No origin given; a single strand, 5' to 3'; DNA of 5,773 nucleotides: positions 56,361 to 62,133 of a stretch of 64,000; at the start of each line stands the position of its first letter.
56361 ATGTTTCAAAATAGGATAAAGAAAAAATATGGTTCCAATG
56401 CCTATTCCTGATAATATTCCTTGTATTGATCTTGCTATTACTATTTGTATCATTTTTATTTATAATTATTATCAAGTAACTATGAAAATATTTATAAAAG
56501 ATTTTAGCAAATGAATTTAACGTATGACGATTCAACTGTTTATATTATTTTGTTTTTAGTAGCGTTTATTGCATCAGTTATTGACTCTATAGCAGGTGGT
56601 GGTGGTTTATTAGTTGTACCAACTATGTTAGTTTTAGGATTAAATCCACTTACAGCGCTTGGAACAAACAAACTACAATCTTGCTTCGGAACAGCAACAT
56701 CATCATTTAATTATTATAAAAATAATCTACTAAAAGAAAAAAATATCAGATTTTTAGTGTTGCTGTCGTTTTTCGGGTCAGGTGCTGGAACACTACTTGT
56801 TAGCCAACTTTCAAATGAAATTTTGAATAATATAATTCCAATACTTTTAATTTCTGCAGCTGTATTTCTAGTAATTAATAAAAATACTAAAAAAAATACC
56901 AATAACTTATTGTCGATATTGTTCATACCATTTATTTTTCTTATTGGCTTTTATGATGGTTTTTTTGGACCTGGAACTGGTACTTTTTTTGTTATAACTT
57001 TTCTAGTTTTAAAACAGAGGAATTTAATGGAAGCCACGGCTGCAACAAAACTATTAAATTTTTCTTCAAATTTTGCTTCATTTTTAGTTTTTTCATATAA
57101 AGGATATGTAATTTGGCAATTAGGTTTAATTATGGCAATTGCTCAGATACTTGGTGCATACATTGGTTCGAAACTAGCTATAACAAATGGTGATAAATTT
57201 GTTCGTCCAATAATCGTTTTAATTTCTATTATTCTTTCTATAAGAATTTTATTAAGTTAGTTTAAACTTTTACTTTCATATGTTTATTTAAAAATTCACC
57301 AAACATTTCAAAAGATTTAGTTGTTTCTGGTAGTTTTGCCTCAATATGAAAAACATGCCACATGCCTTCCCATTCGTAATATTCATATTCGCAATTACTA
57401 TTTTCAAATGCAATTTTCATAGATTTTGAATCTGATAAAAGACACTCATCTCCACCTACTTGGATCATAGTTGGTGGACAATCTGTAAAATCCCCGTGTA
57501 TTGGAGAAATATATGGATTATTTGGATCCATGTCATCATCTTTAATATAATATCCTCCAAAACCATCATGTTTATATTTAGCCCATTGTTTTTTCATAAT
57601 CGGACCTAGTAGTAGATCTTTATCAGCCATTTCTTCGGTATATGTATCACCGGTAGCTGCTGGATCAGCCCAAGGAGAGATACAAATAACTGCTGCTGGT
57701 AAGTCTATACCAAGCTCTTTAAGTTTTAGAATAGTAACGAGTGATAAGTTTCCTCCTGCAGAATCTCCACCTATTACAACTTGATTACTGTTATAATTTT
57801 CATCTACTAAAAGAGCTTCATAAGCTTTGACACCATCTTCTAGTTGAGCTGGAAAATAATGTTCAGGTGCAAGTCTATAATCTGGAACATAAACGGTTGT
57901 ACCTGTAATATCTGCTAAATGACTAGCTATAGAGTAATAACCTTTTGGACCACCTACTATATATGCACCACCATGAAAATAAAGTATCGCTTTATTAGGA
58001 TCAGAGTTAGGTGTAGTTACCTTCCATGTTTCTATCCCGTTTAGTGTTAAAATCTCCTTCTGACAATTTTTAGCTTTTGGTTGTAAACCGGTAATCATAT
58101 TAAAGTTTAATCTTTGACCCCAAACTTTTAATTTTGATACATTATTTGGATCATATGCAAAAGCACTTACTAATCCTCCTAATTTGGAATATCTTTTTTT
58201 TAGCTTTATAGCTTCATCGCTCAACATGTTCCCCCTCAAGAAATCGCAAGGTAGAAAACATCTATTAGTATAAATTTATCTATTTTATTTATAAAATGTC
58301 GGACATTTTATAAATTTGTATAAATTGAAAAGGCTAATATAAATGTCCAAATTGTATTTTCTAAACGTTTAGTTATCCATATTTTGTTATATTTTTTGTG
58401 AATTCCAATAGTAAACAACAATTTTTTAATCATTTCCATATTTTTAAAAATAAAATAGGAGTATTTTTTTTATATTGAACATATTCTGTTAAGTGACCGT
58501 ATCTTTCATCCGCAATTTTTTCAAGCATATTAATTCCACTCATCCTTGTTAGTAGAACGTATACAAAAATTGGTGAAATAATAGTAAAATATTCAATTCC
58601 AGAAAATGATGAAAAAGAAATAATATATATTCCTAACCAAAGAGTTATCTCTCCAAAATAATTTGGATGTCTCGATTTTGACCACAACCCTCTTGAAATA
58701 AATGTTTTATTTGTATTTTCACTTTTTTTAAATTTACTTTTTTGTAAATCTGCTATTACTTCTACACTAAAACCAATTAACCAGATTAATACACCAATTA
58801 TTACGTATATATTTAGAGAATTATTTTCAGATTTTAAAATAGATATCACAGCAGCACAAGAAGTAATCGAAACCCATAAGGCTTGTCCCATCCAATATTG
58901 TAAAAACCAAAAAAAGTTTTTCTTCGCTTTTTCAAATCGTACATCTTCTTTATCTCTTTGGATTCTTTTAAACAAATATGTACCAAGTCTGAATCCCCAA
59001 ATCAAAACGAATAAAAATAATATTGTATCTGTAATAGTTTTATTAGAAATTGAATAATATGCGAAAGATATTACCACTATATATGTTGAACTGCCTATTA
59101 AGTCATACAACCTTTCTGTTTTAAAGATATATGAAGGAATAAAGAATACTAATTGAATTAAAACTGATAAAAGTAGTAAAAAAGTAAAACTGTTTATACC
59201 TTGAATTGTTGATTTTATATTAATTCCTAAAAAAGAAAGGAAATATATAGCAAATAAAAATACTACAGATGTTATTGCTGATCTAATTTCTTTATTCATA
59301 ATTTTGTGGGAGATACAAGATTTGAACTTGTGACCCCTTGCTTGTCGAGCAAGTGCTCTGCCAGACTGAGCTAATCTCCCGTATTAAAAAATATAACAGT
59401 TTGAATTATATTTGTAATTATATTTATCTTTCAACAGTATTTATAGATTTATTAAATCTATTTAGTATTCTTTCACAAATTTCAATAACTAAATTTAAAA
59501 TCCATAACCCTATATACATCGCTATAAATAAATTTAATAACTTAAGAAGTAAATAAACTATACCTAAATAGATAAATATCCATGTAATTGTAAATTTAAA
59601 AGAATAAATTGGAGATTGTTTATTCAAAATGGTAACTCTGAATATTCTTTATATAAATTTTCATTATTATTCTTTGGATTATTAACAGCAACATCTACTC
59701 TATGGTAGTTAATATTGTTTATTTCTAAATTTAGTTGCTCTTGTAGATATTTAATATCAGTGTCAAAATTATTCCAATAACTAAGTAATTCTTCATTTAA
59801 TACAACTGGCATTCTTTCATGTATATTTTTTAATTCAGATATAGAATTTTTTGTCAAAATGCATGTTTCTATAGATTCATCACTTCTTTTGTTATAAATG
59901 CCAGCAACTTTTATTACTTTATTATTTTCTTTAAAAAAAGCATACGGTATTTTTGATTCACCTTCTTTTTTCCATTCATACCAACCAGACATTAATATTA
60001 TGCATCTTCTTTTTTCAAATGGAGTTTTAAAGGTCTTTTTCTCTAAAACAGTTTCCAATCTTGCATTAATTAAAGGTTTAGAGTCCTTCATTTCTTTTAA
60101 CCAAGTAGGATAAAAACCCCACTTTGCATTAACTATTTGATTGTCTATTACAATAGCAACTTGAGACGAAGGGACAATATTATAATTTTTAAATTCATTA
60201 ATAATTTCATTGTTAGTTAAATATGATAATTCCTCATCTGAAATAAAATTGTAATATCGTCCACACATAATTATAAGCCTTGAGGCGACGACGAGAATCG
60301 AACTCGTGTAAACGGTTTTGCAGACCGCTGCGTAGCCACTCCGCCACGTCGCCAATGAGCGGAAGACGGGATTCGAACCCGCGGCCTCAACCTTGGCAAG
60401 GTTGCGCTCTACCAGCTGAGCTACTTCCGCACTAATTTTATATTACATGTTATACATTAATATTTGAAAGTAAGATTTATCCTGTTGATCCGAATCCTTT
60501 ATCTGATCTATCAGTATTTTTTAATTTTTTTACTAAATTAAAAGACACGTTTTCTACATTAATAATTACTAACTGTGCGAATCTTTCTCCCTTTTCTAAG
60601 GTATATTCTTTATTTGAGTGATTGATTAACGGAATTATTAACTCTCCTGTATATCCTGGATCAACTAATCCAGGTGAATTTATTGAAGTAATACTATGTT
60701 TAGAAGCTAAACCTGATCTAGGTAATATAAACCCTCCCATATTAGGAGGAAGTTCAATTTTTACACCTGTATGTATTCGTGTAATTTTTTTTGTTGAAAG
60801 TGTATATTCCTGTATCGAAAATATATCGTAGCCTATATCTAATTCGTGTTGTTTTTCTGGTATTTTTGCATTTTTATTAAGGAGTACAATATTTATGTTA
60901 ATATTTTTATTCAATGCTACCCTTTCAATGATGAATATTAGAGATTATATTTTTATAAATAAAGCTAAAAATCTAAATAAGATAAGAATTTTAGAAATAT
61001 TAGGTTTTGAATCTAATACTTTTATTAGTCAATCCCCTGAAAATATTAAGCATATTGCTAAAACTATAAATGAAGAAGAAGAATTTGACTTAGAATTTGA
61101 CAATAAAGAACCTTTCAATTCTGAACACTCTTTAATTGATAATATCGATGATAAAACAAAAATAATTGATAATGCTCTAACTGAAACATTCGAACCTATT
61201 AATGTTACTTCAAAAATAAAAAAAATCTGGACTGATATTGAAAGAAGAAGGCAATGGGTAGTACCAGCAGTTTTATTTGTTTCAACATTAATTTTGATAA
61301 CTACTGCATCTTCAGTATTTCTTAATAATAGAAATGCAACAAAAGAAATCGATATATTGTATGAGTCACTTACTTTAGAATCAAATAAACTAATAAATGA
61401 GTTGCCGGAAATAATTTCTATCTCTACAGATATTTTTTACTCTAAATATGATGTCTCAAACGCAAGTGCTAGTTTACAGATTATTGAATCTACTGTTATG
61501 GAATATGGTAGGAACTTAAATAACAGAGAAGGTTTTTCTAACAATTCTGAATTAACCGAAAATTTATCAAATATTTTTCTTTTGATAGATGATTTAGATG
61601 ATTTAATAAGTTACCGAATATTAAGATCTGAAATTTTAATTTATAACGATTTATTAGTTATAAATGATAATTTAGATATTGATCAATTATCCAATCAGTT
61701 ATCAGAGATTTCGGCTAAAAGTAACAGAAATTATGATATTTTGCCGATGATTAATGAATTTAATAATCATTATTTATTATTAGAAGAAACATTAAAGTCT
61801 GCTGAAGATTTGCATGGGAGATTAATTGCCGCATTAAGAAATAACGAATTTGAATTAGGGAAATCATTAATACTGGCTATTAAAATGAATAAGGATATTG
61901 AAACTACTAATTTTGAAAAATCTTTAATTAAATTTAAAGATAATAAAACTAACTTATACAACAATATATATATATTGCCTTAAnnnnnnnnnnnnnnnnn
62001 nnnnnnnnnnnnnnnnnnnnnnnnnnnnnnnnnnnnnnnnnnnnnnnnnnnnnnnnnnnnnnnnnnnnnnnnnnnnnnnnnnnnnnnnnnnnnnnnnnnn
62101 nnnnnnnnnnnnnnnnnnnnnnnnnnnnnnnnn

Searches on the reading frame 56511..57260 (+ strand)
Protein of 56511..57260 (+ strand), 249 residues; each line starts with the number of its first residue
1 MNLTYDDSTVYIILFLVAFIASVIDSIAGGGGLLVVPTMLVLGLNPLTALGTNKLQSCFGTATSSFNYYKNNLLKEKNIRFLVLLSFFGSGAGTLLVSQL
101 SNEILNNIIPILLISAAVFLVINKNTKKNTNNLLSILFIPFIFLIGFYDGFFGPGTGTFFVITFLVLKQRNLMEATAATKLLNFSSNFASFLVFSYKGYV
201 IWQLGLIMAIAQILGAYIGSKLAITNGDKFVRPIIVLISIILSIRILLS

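Call 82: search_protein_families(library=pfam, proteins=[window:56511-57260:+], max_evalue=0.0001)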
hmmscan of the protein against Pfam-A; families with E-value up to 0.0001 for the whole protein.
window:56511-57260:+ (249 aa): 1 family
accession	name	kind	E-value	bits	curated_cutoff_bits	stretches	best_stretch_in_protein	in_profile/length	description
PF01925.25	TauE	-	2.9e-49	168.3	32.6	1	14-245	1-236/237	Sulfite exporter TauE/SafE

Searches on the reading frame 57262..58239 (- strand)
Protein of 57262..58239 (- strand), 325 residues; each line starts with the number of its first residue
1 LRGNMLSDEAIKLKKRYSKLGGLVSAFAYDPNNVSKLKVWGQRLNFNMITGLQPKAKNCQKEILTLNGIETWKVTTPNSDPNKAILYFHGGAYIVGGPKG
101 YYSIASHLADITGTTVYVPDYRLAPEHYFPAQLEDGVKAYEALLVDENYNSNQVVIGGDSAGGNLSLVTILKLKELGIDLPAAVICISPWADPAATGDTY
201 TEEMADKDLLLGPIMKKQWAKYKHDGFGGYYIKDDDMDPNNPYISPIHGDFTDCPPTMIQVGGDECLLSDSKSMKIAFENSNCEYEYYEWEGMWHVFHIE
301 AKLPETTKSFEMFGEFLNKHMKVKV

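Call 37: search_protein_families(library=pfam, proteins=[window:57262-58239:-], max_evalue=0.00001)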
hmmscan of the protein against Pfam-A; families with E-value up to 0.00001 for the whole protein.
window:57262-58239:- (325 aa): 3 families
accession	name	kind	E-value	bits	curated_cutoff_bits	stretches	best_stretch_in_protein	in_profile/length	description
PF07859.19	Abhydrolase_3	-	1.1e-46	159.6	25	1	85-298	1-209/210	alpha/beta hydrolase fold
PF10340.15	Say1_Mug180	-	5.3e-16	58.9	21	1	72-209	109-253/374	Steryl acetyl hydrolase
PF20434.5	BD-FAE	-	1.9e-09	37.8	26.8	1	79-172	10-109/215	BD-FAE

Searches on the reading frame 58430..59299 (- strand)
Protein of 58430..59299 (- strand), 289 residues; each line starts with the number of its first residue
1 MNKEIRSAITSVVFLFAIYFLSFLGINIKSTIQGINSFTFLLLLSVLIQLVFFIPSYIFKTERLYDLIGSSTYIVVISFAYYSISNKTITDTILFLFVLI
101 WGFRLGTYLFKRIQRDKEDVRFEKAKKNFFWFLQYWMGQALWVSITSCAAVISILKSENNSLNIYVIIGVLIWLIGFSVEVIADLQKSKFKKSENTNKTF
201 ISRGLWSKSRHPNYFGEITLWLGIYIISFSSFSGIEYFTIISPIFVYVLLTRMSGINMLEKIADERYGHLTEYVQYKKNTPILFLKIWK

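Call 8: search_protein_families(library=pfam, proteins=[window:58430-59299:-], max_evalue=1)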
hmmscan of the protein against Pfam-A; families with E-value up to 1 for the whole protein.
window:58430-59299:- (289 aa): 4 families
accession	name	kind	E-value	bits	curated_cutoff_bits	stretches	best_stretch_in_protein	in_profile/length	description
PF06966.17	DUF1295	-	3.9e-56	190.6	20.4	1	52-280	1-235/235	Protein of unknown function (DUF1295)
PF02544.21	Steroid_dh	-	5.9e-06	26.8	22.6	1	139-239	22-114/150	3-oxo-5-alpha-steroid 4-dehydrogenase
PF04140.19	ICMT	-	0.0058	17.5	24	1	195-231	30-66/95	Isoprenylcysteine carboxyl methyltransferase (ICMT) family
PF22116.1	DUF6944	-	0.1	12.3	32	1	148-196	103-151/167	Family of unknown function (DUF6944)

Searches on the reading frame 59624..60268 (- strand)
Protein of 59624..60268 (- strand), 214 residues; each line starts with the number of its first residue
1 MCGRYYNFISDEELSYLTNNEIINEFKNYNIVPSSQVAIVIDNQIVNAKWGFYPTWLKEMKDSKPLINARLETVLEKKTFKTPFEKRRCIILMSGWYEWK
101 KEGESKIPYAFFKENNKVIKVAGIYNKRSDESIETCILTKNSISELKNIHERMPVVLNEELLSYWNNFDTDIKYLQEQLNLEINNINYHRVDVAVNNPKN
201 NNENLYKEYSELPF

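Call 8: search_protein_families(library=pfam, proteins=[window:59624-60268:-], max_evalue=1)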
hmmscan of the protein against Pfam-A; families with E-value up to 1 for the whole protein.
window:59624-60268:- (214 aa): 2 families
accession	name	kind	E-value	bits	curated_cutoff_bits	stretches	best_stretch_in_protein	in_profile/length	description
PF02586.19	SRAP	-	2.5e-50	171.4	27.1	1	1-198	1-214/214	SOS response associated peptidase (SRAP)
PF23122.1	C2_ITFG1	-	0.11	13.1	27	1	3-50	48-95/100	ITFG1, C2 domain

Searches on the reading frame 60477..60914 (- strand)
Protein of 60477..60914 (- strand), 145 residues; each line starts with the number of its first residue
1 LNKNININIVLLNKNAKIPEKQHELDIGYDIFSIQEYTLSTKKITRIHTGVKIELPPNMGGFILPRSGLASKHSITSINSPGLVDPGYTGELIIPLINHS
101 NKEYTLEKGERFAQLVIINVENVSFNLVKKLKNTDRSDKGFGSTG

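Call 8: search_protein_families(library=pfam, proteins=[window:60477-60914:-], max_evalue=1)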
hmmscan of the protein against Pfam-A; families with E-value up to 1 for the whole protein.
window:60477-60914:- (145 aa): 2 families
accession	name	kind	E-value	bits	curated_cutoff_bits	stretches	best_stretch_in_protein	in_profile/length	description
PF00692.24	dUTPase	-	1.8e-30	105.8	22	1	15-145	2-129/129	dUTPase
PF22769.1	DCD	-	3.2e-08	34.2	27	1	36-118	70-151/153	dCTP deaminase-like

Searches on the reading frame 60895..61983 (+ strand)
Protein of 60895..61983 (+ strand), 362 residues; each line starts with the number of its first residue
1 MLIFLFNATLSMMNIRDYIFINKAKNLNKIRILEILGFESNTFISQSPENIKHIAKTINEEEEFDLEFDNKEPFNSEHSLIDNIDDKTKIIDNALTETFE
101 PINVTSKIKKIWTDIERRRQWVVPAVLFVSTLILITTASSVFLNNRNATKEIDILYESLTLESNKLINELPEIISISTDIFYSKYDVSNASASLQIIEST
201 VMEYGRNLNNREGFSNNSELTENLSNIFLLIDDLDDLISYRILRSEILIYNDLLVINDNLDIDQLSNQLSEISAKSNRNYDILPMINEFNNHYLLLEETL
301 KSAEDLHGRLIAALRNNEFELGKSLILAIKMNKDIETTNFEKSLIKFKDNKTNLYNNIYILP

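Call 8: search_protein_families(library=pfam, proteins=[window:60895-61983:+], max_evalue=1)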
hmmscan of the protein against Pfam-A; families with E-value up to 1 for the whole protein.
window:60895-61983:+ (362 aa): 1 family
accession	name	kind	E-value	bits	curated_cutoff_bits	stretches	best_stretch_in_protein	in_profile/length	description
PF18812.6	PBECR3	-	0.49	10.8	30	1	23-83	2-51/115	phage-Barnase-EndoU-ColicinE5/D-RelE like nuclease3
